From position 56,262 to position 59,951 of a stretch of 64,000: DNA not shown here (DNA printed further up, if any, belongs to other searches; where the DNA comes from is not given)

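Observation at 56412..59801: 1129-aa orphan membrane protein with a triplicated CxxC...Cx4C helical module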

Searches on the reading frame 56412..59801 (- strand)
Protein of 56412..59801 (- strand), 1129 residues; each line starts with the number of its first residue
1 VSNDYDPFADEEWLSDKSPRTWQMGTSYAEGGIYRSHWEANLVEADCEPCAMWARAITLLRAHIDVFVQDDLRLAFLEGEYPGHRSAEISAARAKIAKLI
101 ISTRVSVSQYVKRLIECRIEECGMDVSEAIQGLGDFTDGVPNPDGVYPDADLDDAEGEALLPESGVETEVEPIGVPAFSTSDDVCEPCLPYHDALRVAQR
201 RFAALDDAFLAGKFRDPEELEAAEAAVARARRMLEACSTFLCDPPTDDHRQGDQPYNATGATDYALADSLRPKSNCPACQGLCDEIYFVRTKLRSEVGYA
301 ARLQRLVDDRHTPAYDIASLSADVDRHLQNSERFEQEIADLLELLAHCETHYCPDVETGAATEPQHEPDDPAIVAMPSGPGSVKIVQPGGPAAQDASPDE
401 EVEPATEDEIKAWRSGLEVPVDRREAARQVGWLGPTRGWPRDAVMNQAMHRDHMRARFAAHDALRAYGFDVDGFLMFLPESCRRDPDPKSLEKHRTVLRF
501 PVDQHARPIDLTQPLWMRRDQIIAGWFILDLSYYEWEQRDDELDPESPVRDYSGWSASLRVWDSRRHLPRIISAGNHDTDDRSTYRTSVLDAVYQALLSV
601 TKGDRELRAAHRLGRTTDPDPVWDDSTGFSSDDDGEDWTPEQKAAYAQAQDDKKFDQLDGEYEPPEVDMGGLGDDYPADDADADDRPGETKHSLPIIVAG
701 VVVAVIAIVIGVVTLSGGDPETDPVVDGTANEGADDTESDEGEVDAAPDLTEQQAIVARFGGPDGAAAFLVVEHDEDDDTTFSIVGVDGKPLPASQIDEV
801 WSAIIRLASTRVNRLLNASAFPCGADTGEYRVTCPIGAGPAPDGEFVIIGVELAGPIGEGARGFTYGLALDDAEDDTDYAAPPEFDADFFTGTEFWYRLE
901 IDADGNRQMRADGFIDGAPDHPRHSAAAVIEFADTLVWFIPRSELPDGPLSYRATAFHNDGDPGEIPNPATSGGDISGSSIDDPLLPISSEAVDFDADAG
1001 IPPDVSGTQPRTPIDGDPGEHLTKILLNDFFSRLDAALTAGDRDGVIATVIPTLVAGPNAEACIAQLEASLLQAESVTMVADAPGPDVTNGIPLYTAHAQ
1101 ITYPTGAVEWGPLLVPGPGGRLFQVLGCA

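Call 3: search_protein_families(library=pfam, proteins=[window:56412-59801:-], max_evalue=1)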
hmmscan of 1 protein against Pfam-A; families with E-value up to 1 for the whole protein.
window:56412-59801:- (1129 aa): 1 family
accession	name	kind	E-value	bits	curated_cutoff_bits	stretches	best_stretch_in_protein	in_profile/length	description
PF11521.13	TFIIE-A_C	-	0.47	11.3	22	1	771-799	28-56/85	C-terminal general transcription factor TFIIE alpha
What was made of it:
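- On WhiB-like (Wbl) Fe-S proteins: No hit (call 3).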

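Call 4: search_protein_families(library=ncbifam, proteins=[window:56412-59801:-], max_evalue=1)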
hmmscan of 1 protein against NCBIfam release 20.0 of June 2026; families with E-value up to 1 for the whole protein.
window:56412-59801:- (1129 aa): 0 families
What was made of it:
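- On Zinc-finger / zinc-ribbon families in Pfam and NCBIfam: No hit even at E<=1 (calls 3, 4).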

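Call 5: search_solved_structures(query=window:56412-59801:-, max_evalue=1)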
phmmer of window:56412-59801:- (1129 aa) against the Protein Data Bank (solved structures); distinct sequences matched with E-value up to 1: 4.
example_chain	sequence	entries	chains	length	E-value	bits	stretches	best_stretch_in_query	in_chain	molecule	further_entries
9vqm_A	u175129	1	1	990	0.45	11.5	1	153-191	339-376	Endosome/lysosome-associated apoptosis and autophagy regulator 1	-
9vqm_B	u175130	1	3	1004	0.46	11.4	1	153-191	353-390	Endosome/lysosome-associated apoptosis and autophagy regulator 1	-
9vql_A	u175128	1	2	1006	0.46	11.4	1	153-191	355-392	Endosome/lysosome-associated apoptosis and autophagy regulator 1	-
4g7h_F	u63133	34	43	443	0.94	10.4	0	120-185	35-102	RNA polymerase sigma factor | DNA directed RNA polymerase sigma factor A | RNA polymerase sigma factor SigA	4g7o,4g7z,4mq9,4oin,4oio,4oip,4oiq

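Call 9: find_homologous_proteins(query=window:56412-59801:-)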
Query window:56412-59801:- (1129 aa): 1 proteins with E <= 0.001 among 8000 candidates.
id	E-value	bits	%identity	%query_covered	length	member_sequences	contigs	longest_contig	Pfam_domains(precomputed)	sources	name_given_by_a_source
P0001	0.0e+0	2607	100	100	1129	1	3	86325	-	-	-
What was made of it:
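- Tried and rejected: The word-indexed homolog search found only the protein itself when queried with the full protein (call 9).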

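Call 11: find_encoding_contigs(protein=window:56412-59801:-, flank=10000)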
Protein window:56412-59801:- (1129 aa): 3 contigs read that carry it; 2 places shown.
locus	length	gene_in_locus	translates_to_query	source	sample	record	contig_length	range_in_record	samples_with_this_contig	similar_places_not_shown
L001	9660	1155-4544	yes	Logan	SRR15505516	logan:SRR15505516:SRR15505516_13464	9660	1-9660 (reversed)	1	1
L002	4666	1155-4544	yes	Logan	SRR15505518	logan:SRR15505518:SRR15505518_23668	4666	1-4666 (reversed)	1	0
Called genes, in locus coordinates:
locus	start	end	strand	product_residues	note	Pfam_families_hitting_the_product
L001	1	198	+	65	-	?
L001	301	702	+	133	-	-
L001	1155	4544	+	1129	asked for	-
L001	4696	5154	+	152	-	-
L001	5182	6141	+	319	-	PF14659:Phage_int_SAM_3 (weak), PF00589:Phage_integrase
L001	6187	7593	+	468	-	PF01425:Amidase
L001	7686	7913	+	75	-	-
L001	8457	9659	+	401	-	?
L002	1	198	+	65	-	?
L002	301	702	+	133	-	-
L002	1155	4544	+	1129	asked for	-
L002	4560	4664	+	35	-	?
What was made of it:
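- Checked: The identical protein is encoded on three metagenome contigs (calls 9, 11).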

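Call 15: search_protein_families(library=padloc, proteins=[window:56412-59801:-], max_evalue=0.01)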
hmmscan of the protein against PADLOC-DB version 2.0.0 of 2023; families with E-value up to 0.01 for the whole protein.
window:56412-59801:- (1129 aa): 0 families

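Call 16: search_protein_families(library=phrogs, proteins=[window:56412-59801:-], max_evalue=0.01)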
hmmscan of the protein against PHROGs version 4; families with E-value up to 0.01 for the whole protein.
window:56412-59801:- (1129 aa): 0 families
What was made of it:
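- Tried and rejected: Pfam, NCBIfam, PADLOC and PHROGs on the protein gave nothing (calls 3, 4, 15, 16).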

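Call 26: find_related_loci(query=window:56412-59801:-, collection=genome_contigs, flank=10000)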
Query window:56412-59801:- (1129 aa) in genome_contigs; peptide patterns used: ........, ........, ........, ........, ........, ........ (x = any residue, [..] = any of these).
123 stretches matched a pattern; 2 encode a relative of the query (tblastn E <= 1e-3); 2 distinct loci.
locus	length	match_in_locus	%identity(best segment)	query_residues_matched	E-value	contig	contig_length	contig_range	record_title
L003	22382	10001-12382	48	6-1126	3e-102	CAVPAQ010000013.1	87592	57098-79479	MAG: uncultured Acidimicrobiaceae bacterium isolate MFD09779.bin.2.222 genome assembly, contig: contig_29910, whole geno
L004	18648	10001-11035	49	783-1126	1e-89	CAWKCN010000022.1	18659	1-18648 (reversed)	MAG: Ilumatobacteraceae bacterium isolate MFD03804.bin.2.143 genome assembly, contig: contig_32535, whole genome shotgun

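Call 29: search_protein_representatives(protein=window:56412-59801:-)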
Query: 1129 residues. Proteins with E-value up to 0.001 (for the whole library): 278; up to 1e-10: 86; up to 1e-30: 24. The best 150 are listed.
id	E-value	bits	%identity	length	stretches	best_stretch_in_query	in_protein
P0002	1.2e-100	354.6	49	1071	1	754-1127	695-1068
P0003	1.2e-99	351.3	33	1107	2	738-1128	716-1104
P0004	5.7e-99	349.0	47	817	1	754-1126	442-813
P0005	1.3e-97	344.5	45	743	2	718-1126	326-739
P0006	1.7e-91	324.2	44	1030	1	717-1128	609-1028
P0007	6.3e-91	322.3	47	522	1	779-1126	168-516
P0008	4.5e-90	319.5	44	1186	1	724-1126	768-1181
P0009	1.5e-89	317.8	43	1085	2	710-1126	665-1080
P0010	4.9e-85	302.8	43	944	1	750-1127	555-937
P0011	7.0e-81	289.1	43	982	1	703-1126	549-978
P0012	3.9e-80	286.6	45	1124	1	812-1126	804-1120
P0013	9.4e-72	258.8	42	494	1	726-1126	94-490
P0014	1.7e-71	258.0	48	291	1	847-1127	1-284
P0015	1.4e-67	245.0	40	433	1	707-1127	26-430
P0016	1.8e-57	211.5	35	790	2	801-1128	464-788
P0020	2.4e-46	174.7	37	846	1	722-1113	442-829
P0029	3.1e-22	94.8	81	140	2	875-923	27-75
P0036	3.0e-17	78.3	33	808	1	773-1005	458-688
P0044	6.9e-15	70.5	33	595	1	794-967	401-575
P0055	1.6e-13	66.0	32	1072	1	816-1014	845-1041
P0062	2.1e-12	62.3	30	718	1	807-996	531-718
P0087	1.0e-10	56.7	30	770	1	769-985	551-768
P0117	1.7e-09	52.7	31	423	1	816-1000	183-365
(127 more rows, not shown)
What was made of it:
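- Checked: 'Orphan' is wrong: 278 representative proteins share the ectodomain (call 29).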

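Call 34: search_protein_families(library=pfam, alignment_id=A1, max_evalue=0.001)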
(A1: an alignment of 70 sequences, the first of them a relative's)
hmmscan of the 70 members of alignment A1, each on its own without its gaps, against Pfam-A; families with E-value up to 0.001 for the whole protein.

A. member 1, P0002 (1071 aa): 0 families

B. families by the number of members that match (of 70 scanned): 8 families
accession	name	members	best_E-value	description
PF13517.12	FG-GAP_3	2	3.5e-24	FG-GAP-like repeat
PF01839.29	FG-GAP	2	8.6e-17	FG-GAP repeat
PF07452.17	CHRD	1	6.3e-13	CHRD domain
PF13953.12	PapC_C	1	2.4e-05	PapC C-terminal domain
PF25183.1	OMP_b-brl_4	1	0.00011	Outer membrane beta barrel domain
PF00263.26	Secretin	1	0.00036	Bacterial type II and III secretion system protein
PF07681.17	DoxX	1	0.00055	DoxX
PF20669.3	Exo70_N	1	0.00059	Exocyst complex component Exo70 N-terminal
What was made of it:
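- Closest known: NTF2-like / SnoaL / ketosteroid-isomerase superfamily. Different: E-values are about 1e-2 to 1e-1, and no Pfam NTF2/SnoaL model hits (calls 3, 34).
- Closest known: Actinobacterial sensor plus accessory lipoprotein plus regulator clusters. Different: There is no histidine kinase, Ser/Thr kinase or anti-sigma domain (calls 3, 34).
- There is no sequence match to zf-HC2, Wbl or any Fe-S family (calls 3, 4, 34). The beta-sandwich co-occurs with extracellular adhesion-type domains (FG-GAP, CHRD) in distant relatives (call 34).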

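Call 41: find_encoding_contigs(protein=P0007, flank=10000, max_places=3)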
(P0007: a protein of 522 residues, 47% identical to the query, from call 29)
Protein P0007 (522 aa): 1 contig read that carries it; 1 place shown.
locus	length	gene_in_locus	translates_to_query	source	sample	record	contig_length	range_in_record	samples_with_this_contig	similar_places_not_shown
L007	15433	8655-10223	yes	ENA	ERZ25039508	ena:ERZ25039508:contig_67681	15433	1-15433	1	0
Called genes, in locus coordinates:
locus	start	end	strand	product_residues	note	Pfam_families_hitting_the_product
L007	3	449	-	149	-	?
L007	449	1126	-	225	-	-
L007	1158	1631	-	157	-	-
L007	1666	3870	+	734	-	PF00702:Hydrolase (faint), PF08282:Hydrolase_3, PF13742:tRNA_anti_2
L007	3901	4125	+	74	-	PF02609:Exonuc_VII_S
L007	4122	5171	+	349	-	PF00348:polyprenyl_synt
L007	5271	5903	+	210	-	-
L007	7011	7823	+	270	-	-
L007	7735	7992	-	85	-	-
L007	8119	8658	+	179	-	-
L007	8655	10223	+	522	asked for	-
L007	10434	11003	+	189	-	PF00009:GTP_EFTU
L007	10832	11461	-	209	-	-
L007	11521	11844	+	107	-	PF16658:RF3_C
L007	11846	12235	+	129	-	-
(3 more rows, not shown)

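Call 60: search_protein_families(library=pfam, proteins=[L003:6895-7629:+, L004:7894-8610:+, L004:4776-7778:-, L003:7637-10000:+], max_evalue=0.01)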
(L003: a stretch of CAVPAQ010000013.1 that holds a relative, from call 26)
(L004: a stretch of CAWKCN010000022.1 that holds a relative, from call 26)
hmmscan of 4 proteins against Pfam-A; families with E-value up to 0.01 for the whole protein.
L003:6895-7629:+ (244 aa): 0 families

L004:7894-8610:+ (238 aa): 0 families

L004:4776-7778:- (1000 aa): 12 families
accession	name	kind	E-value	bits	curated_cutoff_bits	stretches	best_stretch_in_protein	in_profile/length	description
PF03704.23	BTAD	-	1.9e-15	57.9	22.1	1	863-987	1-126/146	Bacterial transcriptional activator domain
PF14559.12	TPR_19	-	4.1e-08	33.9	25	1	934-986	2-54/68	Tetratricopeptide repeat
PF13428.12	TPR_14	-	1.1e-07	32.2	23.5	1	959-987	3-31/44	Tetratricopeptide repeat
PF07719.23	TPR_2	-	8e-07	29.2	27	0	960-985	4-29/34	Tetratricopeptide repeat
PF13181.12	TPR_8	-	9.9e-07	28.9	25.7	0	958-985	2-29/34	Tetratricopeptide repeat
PF13432.12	TPR_16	-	3e-05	24.8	32.7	1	928-986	2-60/65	Tetratricopeptide repeat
PF13424.12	TPR_12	-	0.00032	21.3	30.1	1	928-985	8-73/77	Tetratricopeptide repeat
PF13401.12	AAA_22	-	0.0011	19.8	27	1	36-132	7-100/130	AAA domain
PF13176.12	TPR_7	-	0.0013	19.1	27.9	0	960-984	2-26/36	Tetratricopeptide repeat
PF13191.12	AAA_16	-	0.0015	19.5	32.6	1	24-139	12-155/167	AAA ATPase domain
PF13604.12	AAA_30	-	0.0027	17.9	27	1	35-129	19-103/191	AAA domain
PF13374.12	TPR_10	-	0.003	18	27.5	0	959-985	4-30/42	Tetratricopeptide repeat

L003:7637-10000:+ (788 aa): 0 families
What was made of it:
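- Closest known: Actinobacterial sensor plus accessory lipoprotein plus regulator clusters. Different: The regulator is a ~1000-aa STAND ATPase with BTAD and TPR, not a response regulator (call 60).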

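Call 67: list_cluster_members(proteins=[P0003, P0002, P0006, P0012, P0020, P0036, P0055, P0062, P0087, P0044])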
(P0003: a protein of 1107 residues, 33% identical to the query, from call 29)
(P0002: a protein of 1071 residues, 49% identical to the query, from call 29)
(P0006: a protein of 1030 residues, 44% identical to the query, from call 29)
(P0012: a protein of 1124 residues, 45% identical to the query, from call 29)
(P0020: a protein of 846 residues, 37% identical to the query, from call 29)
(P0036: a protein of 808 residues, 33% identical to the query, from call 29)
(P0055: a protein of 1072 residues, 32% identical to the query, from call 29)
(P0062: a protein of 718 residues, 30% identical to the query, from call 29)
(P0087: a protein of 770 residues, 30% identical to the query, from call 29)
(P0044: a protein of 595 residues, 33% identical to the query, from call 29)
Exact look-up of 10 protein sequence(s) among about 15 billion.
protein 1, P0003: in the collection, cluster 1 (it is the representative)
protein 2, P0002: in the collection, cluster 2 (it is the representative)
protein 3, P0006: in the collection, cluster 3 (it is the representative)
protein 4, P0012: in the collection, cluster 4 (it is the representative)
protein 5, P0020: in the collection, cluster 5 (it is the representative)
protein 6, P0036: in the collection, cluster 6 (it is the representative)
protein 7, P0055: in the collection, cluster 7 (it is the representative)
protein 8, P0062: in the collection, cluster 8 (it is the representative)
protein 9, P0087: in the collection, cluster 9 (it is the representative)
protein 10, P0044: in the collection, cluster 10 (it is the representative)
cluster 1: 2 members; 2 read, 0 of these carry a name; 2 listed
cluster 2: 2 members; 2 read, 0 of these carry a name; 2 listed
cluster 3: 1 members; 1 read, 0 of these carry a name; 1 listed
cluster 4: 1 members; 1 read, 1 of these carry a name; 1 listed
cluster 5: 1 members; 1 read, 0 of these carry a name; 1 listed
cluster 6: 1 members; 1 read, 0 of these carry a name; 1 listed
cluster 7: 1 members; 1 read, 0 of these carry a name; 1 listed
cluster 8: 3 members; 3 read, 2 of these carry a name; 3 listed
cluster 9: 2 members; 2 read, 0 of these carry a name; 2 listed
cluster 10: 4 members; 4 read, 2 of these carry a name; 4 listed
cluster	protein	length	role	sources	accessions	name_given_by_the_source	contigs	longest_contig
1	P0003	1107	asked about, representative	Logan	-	-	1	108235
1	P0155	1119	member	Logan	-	-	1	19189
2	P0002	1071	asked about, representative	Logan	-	-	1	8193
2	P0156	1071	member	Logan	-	-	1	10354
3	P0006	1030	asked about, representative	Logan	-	-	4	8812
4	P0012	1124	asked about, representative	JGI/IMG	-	hypothetical protein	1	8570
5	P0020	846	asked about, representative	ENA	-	-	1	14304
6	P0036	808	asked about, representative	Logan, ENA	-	-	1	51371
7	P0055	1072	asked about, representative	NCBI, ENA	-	-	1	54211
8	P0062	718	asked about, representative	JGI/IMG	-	hypothetical protein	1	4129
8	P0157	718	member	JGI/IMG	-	hypothetical protein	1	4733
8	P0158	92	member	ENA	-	-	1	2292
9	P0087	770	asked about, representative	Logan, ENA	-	-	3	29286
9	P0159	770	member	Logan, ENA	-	-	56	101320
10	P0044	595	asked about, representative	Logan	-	-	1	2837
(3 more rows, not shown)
